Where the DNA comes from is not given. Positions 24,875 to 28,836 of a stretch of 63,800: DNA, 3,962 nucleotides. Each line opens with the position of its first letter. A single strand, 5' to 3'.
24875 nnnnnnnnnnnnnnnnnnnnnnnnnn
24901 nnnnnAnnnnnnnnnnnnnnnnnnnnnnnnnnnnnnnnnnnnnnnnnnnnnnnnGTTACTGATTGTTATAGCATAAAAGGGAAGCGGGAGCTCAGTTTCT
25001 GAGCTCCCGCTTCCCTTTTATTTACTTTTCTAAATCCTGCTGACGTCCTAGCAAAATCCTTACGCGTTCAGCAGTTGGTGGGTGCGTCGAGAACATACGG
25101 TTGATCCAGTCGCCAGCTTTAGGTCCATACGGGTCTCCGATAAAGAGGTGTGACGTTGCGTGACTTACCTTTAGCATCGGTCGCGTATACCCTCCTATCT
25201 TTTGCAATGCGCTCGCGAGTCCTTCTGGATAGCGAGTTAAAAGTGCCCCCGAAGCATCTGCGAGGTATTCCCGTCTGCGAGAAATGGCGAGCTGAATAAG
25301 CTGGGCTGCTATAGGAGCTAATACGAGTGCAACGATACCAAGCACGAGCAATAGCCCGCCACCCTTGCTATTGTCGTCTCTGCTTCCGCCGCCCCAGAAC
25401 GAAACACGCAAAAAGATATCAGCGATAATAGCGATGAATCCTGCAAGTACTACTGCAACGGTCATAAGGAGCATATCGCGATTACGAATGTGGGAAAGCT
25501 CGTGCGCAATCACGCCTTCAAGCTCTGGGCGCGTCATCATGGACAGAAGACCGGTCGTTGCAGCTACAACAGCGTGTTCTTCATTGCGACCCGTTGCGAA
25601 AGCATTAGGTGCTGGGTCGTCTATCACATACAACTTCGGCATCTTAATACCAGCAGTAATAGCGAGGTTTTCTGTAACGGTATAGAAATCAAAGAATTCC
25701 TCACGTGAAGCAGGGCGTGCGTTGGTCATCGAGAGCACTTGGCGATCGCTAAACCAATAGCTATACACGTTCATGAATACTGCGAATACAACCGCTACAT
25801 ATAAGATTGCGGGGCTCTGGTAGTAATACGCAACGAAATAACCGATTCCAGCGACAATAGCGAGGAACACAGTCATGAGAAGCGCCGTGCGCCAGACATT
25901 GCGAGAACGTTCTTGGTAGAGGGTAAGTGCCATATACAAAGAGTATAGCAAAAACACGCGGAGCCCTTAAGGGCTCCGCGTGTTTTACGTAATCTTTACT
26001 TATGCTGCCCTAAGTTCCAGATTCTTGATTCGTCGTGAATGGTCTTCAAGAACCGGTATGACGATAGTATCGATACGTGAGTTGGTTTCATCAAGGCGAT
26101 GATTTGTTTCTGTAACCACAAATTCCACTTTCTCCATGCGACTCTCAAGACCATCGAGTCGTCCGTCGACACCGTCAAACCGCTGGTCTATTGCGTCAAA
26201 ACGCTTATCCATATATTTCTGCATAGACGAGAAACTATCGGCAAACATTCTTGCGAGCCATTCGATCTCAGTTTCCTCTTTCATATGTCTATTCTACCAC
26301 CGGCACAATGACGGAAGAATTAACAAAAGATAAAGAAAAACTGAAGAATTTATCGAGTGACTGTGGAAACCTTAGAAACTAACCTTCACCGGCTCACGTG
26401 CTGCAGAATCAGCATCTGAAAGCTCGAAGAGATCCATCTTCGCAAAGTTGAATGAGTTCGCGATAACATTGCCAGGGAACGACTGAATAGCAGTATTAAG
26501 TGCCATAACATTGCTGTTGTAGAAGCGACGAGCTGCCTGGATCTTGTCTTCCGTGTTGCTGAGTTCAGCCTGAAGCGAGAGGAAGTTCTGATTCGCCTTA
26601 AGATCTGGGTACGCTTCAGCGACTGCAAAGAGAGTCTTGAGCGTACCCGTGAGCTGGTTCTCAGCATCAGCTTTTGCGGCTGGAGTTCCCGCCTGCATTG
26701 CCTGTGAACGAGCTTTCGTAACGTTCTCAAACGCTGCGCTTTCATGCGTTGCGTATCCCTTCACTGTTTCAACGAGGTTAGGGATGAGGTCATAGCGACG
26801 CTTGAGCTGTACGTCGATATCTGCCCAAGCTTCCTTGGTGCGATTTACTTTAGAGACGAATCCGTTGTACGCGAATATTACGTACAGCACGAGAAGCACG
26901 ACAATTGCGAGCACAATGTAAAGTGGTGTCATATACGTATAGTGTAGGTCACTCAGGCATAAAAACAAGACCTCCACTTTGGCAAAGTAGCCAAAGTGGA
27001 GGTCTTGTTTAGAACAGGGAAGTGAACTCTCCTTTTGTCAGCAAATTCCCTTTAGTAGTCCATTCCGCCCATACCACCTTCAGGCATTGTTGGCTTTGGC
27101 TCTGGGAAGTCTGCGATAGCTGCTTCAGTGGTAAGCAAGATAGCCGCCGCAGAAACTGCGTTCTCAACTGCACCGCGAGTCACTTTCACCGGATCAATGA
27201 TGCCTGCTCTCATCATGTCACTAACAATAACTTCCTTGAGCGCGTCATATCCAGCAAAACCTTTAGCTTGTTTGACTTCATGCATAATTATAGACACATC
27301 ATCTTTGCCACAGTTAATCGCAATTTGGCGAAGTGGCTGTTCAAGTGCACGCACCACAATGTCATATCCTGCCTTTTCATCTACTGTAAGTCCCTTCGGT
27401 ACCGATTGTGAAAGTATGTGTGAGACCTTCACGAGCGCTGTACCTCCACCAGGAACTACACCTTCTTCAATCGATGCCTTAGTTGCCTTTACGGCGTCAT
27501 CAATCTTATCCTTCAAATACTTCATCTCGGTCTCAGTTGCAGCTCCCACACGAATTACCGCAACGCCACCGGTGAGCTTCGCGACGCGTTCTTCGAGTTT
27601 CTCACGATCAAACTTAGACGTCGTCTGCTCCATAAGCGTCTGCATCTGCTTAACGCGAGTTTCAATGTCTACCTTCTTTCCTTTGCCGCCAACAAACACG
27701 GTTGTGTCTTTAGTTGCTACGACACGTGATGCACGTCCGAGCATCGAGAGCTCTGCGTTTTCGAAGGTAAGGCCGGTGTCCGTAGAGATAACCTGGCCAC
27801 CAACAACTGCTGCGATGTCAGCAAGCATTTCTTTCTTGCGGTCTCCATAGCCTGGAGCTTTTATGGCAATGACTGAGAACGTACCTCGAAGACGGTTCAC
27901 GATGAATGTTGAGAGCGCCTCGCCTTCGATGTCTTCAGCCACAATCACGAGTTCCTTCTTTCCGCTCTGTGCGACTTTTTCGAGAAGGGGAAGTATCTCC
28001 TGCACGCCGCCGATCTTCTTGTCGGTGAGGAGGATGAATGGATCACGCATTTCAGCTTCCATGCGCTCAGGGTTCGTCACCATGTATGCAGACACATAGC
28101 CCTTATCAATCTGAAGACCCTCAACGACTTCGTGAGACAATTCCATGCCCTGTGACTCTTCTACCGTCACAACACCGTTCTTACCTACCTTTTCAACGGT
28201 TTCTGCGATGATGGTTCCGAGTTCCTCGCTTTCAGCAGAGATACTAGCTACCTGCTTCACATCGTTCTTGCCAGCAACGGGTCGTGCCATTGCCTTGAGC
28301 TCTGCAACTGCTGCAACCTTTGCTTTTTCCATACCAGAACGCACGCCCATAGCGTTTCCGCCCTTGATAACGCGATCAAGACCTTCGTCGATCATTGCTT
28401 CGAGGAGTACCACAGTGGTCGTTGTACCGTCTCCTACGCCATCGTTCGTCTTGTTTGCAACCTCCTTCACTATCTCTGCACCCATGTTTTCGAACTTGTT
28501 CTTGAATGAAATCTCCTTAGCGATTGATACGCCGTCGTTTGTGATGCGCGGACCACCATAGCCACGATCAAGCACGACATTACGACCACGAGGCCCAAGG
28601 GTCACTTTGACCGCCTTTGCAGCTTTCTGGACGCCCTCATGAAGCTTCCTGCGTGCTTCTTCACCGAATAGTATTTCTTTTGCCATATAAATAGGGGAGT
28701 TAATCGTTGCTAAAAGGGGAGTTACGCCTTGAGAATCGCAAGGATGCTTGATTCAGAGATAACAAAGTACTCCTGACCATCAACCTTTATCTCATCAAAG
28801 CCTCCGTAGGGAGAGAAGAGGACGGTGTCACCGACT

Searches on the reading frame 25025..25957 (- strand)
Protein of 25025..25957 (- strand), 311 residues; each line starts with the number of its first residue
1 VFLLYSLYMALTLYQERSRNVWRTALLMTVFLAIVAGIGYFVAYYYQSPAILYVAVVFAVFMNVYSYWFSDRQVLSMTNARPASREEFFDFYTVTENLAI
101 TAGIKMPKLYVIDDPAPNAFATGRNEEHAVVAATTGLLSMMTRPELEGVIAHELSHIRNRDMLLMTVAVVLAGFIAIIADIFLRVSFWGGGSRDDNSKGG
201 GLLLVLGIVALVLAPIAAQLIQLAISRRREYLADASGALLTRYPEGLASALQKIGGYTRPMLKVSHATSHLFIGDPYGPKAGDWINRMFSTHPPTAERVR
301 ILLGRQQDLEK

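Call 79: search_protein_families(library=pfam, max_evalue=0.001, proteins=[window:25025-25957:-])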
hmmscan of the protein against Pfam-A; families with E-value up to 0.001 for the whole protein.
window:25025-25957:- (311 aa): 3 families
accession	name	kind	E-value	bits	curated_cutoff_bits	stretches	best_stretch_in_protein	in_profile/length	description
PF01435.24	Peptidase_M48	-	3.6e-32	112.1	20.3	1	93-304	9-184/186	Peptidase family M48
PF05569.17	Peptidase_M56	-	0.0002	21.1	31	1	53-171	108-218/296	BlaR1 peptidase M56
PF07690.21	MFS_1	-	0.00026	20.5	33.4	0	100-239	162-279/347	Major Facilitator Superfamily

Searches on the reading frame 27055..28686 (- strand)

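Call 31: search_protein_families(library=pfam, proteins=[window:27055-28686:-], max_evalue=0.001)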
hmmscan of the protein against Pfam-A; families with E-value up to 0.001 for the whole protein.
window:27055-28686:- (544 aa): 1 family
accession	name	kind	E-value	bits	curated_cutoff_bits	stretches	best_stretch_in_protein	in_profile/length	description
PF00118.29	Cpn60_TCP1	-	9.3e-65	219.6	34.3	1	23-525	2-487/490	TCP-1/cpn60 chaperonin family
